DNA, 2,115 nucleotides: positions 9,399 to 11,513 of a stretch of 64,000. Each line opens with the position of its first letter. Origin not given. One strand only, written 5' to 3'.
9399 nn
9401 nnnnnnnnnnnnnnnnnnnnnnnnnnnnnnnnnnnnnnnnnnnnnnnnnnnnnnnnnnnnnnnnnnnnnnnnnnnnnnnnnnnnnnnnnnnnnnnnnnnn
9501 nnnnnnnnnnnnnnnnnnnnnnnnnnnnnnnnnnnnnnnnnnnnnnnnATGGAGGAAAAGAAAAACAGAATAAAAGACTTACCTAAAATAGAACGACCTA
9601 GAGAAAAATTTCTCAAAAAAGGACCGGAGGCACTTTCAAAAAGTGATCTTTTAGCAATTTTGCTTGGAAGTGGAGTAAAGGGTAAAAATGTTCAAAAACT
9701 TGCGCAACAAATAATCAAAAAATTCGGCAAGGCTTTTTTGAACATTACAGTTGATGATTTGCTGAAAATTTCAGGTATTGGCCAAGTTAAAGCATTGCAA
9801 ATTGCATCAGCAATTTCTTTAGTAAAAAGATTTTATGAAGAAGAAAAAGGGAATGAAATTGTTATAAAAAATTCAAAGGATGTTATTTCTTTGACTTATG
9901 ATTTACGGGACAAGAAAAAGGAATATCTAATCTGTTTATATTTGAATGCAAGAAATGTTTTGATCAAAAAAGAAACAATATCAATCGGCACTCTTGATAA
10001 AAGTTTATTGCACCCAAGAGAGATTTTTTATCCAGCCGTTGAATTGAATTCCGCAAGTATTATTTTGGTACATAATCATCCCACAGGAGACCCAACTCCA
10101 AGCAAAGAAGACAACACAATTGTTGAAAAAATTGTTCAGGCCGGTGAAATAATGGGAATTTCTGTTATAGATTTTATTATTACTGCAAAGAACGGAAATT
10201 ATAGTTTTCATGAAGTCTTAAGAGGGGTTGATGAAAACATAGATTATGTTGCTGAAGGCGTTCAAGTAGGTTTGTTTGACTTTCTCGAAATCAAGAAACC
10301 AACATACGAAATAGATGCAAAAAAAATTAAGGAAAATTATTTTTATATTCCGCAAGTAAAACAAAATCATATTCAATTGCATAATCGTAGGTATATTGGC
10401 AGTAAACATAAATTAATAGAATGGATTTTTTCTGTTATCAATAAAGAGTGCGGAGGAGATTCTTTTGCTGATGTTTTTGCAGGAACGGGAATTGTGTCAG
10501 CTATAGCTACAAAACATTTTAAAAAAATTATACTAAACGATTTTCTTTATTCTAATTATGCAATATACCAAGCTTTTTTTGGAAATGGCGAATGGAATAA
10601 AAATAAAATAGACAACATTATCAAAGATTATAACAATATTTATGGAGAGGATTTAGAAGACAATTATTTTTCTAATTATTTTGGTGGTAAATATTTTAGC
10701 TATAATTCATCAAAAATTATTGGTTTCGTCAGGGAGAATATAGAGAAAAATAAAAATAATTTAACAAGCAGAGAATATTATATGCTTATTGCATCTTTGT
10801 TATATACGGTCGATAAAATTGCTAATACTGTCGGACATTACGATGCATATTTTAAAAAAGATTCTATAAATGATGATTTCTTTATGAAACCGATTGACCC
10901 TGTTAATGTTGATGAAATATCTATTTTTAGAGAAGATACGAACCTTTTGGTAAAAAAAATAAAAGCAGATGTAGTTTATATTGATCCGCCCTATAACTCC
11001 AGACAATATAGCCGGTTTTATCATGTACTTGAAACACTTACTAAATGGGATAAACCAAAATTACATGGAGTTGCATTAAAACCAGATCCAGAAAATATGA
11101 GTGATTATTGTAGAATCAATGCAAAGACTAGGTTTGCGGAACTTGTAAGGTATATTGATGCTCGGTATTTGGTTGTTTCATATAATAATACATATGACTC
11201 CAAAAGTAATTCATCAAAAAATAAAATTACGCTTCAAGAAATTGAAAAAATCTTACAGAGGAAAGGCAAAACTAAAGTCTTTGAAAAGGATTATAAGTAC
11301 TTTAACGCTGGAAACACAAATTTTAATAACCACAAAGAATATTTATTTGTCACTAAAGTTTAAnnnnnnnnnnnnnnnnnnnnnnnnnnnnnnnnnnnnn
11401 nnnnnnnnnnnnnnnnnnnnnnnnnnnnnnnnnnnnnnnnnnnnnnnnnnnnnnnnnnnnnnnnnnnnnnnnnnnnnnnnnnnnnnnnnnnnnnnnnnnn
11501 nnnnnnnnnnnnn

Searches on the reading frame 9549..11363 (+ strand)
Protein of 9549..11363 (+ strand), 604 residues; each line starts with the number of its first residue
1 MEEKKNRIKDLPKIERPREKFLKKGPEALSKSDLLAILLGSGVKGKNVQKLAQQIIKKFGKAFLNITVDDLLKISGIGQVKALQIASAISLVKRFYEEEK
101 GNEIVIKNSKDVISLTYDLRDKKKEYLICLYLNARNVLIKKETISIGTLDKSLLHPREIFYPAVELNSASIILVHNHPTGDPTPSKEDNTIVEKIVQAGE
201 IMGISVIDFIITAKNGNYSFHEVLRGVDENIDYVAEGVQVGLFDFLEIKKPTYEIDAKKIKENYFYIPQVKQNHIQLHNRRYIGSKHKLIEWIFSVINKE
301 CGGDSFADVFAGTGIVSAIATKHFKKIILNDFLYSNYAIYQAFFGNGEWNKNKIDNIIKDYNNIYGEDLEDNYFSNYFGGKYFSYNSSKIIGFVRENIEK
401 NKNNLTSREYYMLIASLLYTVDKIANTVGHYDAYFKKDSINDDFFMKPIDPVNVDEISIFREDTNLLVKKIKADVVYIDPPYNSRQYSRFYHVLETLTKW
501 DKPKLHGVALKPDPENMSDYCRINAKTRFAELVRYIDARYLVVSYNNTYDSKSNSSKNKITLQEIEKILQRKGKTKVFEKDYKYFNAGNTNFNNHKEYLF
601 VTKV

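Call 5: search_protein_families(library=pfam, proteins=[window:9549-11363:+], max_evalue=0.1)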
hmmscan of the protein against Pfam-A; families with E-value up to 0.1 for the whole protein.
window:9549-11363:+ (604 aa): 9 families
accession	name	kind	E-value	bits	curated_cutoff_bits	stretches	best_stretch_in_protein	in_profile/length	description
PF02086.21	MethyltransfD12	-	5.8e-37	128.2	22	1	282-528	1-233/253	D12 class N6 adenine-specific DNA methyltransferase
PF04002.20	RadC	-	6.7e-37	126.5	22.1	1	106-222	1-118/121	RadC-like JAB domain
PF20582.4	UPF0758_N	-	3.5e-23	81.9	27.1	1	8-82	1-76/77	UPF0758 N-terminal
PF03602.21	Cons_hypoth95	-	1.9e-05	24.9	24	1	468-495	109-137/182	Conserved hypothetical protein 95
PF14464.11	Prok-JAB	-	0.0057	17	25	1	155-200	57-95/114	Prokaryotic homologs of the JAB domain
PF00633.29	HHH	-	0.0063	16.8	24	1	66-87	8-29/30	Helix-hairpin-helix motif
PF14520.12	HHH_5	-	0.015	16.2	27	1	69-93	2-27/57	Helix-hairpin-helix domain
PF04548.22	AIG1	-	0.04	13.7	27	0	514-592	131-208/212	AIG1 family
PF20417.3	Gemin6_C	-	0.041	14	33.4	0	543-571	46-74/80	Gemin6 C-terminal domain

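Call 6: search_protein_families(library=padloc, proteins=[window:9549-11363:+], max_evalue=0.1)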
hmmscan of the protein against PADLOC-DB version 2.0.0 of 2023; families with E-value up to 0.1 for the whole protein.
window:9549-11363:+ (604 aa): 14 families
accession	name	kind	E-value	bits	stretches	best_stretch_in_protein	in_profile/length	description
PDLC03373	MTase_II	-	1.4e-125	417.2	1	273-604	2-337/339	Type II methyltransferase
PDLC03372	MTase_II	-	4.5e-77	257.4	1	358-604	13-257/259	Type II methyltransferase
PDLC03292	MTase_II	-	4.4e-76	254.6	1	255-604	55-407/722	Type II methyltransferase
PDLC03257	MTase_II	-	7.7e-56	187.8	1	278-603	11-340/343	Type II methyltransferase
PDLC03287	MTase_II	-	6.6e-46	155.3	1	281-591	2-324/646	Type II methyltransferase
PDLC03298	MTase_II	-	1.3e-36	124.4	1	281-586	3-306/362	Type II methyltransferase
PDLC03720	oMTase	-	1.4e-33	114.9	1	281-601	5-321/326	orphan methyltransferase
PDLC03345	MTase_II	-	1.7e-22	77.5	2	385-586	151-374/581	Type II methyltransferase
PDLC03342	MTase_II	-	9.6e-16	55.8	1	280-585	25-353/383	Type II methyltransferase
PDLC03385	MTase_II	-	3.9e-14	50.7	2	281-406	10-128/336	Type II methyltransferase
PDLC03636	MTase_III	-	0.00075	16.4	0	287-328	350-389/575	Type III methyltransferase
PDLC03300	MTase_II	-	0.0042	14.2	0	289-332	223-264/302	Type II methyltransferase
PDLC00900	JAB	-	0.0061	14.7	1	173-211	92-129/159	JAB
PDLC00898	JAB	-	0.034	11.7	0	175-201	100-126/162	JAB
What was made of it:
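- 9549..11363 (+): RadC-like JAB domain fused to a Dam-class (D12) N6-adenine DNA methyltransferase; first methylase of the R-M locus. Pfam UPF0758_N, RadC and MethyltransfD12; PADLOC MTase_II 1.4e-125 (calls 5, 6)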
